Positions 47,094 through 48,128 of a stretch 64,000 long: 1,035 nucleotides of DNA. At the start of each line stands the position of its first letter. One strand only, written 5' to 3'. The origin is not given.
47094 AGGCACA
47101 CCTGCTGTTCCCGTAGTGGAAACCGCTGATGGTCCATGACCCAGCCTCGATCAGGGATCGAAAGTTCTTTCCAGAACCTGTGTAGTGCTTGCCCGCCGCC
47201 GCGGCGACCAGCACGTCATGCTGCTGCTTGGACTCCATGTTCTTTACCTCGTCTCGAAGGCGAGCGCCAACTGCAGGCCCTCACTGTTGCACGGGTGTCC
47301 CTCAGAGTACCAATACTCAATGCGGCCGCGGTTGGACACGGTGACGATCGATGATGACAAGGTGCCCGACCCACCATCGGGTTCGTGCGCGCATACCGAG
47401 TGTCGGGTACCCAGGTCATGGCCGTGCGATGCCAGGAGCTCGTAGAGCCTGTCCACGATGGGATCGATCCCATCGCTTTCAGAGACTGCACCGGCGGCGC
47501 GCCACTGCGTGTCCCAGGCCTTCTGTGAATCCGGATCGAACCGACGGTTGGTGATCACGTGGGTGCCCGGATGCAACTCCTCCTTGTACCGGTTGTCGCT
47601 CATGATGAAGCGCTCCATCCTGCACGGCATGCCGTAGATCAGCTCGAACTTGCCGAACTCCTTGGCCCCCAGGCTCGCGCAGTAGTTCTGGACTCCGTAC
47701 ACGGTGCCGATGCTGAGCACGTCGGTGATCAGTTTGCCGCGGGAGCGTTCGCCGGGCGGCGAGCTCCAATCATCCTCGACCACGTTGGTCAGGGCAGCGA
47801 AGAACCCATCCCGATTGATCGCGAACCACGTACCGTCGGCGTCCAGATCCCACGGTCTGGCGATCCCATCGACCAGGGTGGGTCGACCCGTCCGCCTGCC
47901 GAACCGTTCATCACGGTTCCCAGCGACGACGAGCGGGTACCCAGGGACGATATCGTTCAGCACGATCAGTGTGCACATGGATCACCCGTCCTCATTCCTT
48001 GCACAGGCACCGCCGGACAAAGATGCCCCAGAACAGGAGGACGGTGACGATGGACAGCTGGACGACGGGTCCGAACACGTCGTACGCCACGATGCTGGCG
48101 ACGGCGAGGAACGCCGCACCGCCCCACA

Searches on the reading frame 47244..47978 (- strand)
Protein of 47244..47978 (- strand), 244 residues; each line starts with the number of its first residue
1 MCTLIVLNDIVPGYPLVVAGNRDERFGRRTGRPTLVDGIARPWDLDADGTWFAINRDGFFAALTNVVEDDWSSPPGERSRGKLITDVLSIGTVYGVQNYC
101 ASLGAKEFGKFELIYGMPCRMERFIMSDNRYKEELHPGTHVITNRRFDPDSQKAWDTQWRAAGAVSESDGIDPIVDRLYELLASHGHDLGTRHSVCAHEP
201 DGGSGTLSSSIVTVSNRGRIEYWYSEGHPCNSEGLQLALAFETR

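Call 33: search_protein_families(library=pfam, proteins=[window:47244-47978:-], max_evalue=0.01)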
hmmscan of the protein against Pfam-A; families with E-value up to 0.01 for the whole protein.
window:47244-47978:- (244 aa): 1 family
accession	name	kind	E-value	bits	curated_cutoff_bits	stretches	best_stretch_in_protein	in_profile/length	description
PF05742.17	TANGO2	-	7.5e-27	95.5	22.6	1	1-222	1-250/257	Transport and Golgi organisation 2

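Call 44: search_protein_families(library=phrogs, proteins=[window:47244-47978:-], max_evalue=0.01)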
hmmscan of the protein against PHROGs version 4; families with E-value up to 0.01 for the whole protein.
window:47244-47978:- (244 aa): 0 families
